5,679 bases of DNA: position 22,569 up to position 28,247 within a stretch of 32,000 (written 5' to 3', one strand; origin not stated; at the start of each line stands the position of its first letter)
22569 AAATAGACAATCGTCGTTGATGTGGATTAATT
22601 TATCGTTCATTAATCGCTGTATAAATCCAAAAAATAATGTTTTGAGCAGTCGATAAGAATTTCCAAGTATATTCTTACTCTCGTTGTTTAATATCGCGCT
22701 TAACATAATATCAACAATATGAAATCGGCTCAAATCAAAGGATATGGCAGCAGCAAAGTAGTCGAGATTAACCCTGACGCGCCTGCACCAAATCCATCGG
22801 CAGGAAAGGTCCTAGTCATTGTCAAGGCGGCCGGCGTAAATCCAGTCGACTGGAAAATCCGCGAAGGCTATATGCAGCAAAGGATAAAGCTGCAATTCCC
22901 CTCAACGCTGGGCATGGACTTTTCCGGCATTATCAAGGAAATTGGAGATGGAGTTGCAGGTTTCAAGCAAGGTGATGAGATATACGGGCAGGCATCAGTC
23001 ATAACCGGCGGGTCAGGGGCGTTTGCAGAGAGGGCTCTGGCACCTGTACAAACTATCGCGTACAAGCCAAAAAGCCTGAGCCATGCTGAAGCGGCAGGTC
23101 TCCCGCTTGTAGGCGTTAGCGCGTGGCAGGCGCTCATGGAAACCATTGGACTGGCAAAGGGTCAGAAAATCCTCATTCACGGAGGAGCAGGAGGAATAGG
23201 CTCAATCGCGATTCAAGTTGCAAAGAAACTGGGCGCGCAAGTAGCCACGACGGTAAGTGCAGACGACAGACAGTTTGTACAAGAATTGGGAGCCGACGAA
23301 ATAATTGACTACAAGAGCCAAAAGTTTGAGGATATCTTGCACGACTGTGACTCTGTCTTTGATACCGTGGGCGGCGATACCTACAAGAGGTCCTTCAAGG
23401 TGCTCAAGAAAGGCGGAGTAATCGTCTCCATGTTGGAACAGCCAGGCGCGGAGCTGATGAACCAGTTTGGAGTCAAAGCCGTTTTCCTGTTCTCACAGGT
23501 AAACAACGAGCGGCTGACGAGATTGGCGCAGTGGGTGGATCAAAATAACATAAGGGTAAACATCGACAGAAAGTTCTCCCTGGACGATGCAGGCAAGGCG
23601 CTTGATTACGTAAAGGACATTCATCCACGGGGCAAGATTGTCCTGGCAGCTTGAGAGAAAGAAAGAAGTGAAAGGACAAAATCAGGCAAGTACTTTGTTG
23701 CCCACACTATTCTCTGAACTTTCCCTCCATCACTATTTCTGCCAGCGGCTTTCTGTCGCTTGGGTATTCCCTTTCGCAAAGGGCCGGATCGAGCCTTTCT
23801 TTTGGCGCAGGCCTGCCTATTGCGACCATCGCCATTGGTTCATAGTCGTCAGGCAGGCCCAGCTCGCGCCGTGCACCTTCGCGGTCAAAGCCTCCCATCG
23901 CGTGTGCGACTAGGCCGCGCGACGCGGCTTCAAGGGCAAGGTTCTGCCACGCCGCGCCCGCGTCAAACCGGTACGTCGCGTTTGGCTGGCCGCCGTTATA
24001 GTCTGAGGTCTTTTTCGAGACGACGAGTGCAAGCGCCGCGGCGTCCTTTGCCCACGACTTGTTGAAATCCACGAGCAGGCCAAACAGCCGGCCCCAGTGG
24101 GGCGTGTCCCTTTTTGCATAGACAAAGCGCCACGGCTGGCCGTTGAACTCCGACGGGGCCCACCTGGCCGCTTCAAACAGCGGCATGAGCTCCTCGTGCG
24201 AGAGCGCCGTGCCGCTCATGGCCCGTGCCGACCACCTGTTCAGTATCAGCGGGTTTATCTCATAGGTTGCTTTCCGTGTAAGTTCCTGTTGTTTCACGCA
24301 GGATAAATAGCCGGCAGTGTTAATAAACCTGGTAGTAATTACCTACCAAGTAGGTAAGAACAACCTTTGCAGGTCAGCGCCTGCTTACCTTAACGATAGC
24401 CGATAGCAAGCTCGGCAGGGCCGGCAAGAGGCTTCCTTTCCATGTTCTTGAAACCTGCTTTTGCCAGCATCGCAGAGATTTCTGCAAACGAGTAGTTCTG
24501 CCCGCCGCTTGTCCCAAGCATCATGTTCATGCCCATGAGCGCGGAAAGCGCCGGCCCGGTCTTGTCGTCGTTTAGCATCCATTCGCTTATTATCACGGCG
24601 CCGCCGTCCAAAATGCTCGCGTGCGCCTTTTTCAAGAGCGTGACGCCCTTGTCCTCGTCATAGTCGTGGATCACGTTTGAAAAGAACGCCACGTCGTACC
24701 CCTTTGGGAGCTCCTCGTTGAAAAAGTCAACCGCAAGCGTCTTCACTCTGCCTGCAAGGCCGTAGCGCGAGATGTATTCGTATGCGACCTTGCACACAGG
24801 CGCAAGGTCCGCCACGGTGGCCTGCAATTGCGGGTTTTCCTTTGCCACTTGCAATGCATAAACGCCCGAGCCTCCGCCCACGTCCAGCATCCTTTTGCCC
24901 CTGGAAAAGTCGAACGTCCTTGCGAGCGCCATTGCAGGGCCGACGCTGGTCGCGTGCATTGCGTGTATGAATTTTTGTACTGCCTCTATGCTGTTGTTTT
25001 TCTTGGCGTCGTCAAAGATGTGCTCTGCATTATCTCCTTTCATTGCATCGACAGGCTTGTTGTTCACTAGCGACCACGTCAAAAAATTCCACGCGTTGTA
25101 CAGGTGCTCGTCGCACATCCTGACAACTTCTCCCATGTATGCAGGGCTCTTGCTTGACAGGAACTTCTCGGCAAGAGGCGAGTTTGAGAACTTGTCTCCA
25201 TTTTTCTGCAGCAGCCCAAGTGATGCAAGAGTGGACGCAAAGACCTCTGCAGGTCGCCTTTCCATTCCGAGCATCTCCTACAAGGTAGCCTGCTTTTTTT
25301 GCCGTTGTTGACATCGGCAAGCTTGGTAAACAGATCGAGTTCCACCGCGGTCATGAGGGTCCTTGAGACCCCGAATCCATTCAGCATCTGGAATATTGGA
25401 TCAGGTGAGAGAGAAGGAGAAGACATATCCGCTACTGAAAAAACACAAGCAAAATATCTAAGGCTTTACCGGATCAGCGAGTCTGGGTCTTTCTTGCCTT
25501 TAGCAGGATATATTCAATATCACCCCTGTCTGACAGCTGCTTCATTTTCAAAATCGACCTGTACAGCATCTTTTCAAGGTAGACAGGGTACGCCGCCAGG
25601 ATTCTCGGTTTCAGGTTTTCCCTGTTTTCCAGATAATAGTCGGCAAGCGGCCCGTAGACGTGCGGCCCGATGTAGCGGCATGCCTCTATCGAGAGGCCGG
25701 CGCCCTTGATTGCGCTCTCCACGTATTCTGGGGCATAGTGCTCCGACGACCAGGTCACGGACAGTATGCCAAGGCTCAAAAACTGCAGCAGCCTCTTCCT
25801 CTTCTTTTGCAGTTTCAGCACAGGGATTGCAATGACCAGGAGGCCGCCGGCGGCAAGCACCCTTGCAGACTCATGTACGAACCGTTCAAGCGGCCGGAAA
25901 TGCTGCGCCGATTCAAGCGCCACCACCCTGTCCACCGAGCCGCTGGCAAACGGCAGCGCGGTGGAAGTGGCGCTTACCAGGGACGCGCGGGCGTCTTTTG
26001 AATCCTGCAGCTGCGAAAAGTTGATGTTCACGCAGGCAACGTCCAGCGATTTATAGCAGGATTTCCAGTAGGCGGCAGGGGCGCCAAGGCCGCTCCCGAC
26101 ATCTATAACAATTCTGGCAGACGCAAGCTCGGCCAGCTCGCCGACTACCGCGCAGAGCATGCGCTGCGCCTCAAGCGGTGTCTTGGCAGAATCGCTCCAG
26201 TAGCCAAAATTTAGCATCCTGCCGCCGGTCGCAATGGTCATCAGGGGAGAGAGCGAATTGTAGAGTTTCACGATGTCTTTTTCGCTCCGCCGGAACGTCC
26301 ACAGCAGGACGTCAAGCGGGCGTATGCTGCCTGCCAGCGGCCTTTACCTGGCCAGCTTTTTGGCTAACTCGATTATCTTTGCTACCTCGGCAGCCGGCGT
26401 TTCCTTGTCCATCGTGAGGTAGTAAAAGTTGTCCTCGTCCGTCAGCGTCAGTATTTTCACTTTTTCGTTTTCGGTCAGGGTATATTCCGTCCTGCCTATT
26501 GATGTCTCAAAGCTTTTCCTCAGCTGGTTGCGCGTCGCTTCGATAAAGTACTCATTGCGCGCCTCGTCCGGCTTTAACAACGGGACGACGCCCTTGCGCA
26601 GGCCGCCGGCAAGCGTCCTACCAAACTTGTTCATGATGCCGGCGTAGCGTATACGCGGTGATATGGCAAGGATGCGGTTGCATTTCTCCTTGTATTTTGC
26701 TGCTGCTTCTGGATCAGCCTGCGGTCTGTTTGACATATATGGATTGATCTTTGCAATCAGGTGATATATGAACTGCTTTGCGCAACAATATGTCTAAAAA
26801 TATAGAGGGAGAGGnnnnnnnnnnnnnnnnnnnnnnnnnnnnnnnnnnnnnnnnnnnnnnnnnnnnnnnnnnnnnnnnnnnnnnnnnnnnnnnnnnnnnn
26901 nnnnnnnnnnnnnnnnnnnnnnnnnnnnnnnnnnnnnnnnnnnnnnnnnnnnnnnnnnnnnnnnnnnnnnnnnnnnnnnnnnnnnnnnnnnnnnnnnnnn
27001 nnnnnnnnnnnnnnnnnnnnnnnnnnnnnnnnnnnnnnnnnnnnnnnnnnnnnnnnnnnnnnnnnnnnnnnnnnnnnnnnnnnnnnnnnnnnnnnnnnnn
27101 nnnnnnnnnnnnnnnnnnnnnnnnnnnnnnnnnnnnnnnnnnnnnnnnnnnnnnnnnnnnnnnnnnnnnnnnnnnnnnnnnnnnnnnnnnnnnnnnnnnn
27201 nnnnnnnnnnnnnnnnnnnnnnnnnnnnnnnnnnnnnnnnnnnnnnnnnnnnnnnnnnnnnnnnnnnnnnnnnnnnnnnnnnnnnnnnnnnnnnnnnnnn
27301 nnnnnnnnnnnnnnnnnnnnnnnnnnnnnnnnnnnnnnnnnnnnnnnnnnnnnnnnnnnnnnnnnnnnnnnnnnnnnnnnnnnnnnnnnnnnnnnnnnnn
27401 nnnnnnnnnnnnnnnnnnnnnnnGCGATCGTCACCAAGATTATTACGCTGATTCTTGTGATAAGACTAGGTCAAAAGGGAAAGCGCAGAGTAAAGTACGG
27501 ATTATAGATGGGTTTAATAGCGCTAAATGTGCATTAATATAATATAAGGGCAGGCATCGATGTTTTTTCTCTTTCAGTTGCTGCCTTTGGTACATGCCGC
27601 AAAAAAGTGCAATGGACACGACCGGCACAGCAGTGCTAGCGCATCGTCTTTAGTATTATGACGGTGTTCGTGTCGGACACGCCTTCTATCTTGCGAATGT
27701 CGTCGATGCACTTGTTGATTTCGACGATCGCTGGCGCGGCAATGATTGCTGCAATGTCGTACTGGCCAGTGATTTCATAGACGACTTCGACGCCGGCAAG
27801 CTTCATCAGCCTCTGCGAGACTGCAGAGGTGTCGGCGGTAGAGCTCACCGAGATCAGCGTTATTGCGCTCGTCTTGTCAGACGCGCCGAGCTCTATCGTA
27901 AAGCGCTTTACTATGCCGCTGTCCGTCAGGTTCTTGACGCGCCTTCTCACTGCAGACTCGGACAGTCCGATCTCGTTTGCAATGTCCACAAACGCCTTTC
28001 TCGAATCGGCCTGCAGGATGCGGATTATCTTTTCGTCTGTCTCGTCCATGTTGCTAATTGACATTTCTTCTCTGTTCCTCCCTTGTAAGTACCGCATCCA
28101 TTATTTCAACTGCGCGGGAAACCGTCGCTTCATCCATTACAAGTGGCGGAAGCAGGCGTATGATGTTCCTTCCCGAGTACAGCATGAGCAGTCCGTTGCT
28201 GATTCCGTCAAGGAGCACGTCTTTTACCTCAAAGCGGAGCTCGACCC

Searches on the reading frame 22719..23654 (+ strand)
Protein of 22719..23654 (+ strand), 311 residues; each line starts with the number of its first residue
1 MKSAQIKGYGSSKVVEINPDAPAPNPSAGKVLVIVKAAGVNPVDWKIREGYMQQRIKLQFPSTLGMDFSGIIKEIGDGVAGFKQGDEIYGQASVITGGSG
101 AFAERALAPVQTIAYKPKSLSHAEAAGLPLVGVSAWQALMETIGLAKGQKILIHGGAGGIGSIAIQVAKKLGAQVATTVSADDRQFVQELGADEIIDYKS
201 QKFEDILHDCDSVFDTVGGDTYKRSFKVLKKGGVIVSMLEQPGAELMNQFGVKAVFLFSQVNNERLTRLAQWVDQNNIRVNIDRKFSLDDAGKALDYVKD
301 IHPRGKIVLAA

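Call 19: search_protein_families(library=pfam, proteins=[window:22719-23654:+], max_evalue=0.001)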
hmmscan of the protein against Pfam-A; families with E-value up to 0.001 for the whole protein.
window:22719-23654:+ (311 aa): 4 families
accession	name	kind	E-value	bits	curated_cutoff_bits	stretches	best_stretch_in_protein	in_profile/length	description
PF13602.12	ADH_zinc_N_2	-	2.3e-26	93.8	27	1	190-309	1-134/134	Zinc-binding dehydrogenase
PF00107.32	ADH_zinc_N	-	1.5e-16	61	31.8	1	159-237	1-87/129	Zinc-binding dehydrogenase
PF08240.17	ADH_N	-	2.5e-16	60.2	23.5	1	28-117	2-103/104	Alcohol dehydrogenase GroES-like domain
PF01262.27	AlaDh_PNT_C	-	0.00029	20.8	23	1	149-217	29-100/214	Alanine dehydrogenase/PNT, C-terminal domain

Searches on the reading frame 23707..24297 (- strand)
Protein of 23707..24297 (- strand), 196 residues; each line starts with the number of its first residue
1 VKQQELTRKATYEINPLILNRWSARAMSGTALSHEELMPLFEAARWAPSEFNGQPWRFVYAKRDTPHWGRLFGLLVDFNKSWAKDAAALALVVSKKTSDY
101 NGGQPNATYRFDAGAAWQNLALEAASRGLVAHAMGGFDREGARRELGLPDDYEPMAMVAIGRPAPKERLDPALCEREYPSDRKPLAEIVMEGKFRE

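Call 19: search_protein_families(library=pfam, proteins=[window:23707-24297:-], max_evalue=0.001)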
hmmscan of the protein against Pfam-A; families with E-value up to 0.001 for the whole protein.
window:23707-24297:- (196 aa): 2 families
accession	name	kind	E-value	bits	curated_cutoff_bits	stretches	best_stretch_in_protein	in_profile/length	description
PF00881.29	Nitroreductase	-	7e-23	82.1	23.5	2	78-162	82-167/167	Nitroreductase family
PF14512.11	TM1586_NiRdase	-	4.2e-07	30.2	27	0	34-64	157-187/215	Putative TM nitroreductase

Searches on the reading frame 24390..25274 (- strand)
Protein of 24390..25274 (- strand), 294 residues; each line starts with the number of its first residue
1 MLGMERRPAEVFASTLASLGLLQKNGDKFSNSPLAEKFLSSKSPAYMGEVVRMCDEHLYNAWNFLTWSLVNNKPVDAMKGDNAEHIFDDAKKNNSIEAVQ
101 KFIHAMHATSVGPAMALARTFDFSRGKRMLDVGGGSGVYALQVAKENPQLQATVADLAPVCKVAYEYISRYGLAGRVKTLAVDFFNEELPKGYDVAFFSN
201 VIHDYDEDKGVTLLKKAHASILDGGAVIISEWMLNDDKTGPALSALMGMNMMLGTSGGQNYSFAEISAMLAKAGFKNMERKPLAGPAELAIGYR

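Call 19: search_protein_families(library=pfam, proteins=[window:24390-25274:-], max_evalue=0.001)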
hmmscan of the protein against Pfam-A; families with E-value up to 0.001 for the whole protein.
window:24390-25274:- (294 aa): 6 families
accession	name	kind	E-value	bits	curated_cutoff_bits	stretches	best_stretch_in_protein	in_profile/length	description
PF00891.24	Methyltransf_2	-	5.1e-32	111.4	22.3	1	94-276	31-210/210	O-methyltransferase domain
PF13489.12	Methyltransf_23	-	2.7e-08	34.2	27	1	117-278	13-162/164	Methyltransferase domain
PF08242.18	Methyltransf_12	-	3.9e-07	31.1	30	1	130-225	1-96/98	Methyltransferase domain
PF13649.12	Methyltransf_25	-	1.9e-05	25.7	27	1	130-225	2-97/97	Methyltransferase domain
PF05175.20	MTS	-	3.4e-05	24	23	1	116-227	22-136/170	Methyltransferase small domain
PF13847.12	Methyltransf_31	-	0.00064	19.9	27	0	125-230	3-110/145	Methyltransferase domain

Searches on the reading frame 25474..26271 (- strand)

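Call 19: search_protein_families(library=pfam, proteins=[window:25474-26271:-], max_evalue=0.001)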
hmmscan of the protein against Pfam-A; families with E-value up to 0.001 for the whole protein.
window:25474-26271:- (265 aa): 5 families
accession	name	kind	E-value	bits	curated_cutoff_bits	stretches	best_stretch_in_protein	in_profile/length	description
PF08241.18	Methyltransf_11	-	1.4e-13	51.7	21.2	1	56-147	1-95/95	Methyltransferase domain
PF13649.12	Methyltransf_25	-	2e-08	35.2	27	1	55-143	1-97/97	Methyltransferase domain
PF13489.12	Methyltransf_23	-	0.00014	22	27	1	36-164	6-132/164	Methyltransferase domain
PF08242.18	Methyltransf_12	-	0.00031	21.8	30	1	56-145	1-98/98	Methyltransferase domain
PF02353.26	CMAS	-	0.00032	20.5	27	1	24-169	35-189/273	Mycolic acid cyclopropane synthetase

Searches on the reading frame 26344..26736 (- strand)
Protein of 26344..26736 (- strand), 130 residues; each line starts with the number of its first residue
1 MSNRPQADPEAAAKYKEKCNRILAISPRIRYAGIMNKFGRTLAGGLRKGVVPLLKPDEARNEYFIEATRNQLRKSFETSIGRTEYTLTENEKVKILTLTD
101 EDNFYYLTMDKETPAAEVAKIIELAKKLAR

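Call 19: search_protein_families(library=pfam, proteins=[window:26344-26736:-], max_evalue=0.001)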
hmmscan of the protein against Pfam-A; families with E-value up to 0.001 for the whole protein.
window:26344-26736:- (130 aa): 1 family
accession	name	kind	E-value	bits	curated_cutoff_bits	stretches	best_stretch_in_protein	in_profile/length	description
PF20364.3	DUF6659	-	4.5e-07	30.5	27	1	14-99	8-92/131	Family of unknown function (DUF6659)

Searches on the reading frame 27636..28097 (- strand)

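Call 19: search_protein_families(library=pfam, proteins=[window:27636-28097:-], max_evalue=0.001)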
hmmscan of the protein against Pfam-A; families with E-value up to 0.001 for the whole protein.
window:27636-28097:- (153 aa): 11 families
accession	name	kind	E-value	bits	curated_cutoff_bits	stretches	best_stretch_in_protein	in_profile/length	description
PF13404.12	HTH_AsnC-type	-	2.9e-16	59.4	27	1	17-57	1-41/42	AsnC-type helix-turn-helix domain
PF13412.12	HTH_24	-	1.5e-15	56.9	21.9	1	17-64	1-48/48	Winged helix-turn-helix DNA-binding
PF01037.27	AsnC_trans_reg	-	7.5e-12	45.4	25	1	82-151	3-73/73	Lrp/AsnC ligand binding domain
PF03927.19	NapD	-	6.2e-06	26.7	28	1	88-146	13-70/76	NapD protein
PF22451.2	NirdL-like_HTH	-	5.1e-05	23.2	27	1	21-63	1-46/47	Siroheme decarboxylase NirDL-like HTH domain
PF01022.26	HTH_5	-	5.9e-05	23.3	22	1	23-64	6-46/47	Bacterial regulatory protein, arsR family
PF09339.16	HTH_IclR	-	0.0002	21.5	22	1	24-65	8-50/52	IclR helix-turn-helix domain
PF24034.1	DUF7343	-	0.00057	20.1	27.6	1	20-68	4-53/62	Domain of unknown function (DUF7343)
PF12840.13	HTH_20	-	0.00064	20.1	27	0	24-64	9-49/51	Helix-turn-helix domain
PF22482.2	AsnC_trans_reg_3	-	0.00081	19.9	24.4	1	91-150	25-84/95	PF0864 C-terminal dimeric alpha+beta barrel domain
PF08279.18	HTH_11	-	0.00094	19.5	25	0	22-62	3-44/55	HTH domain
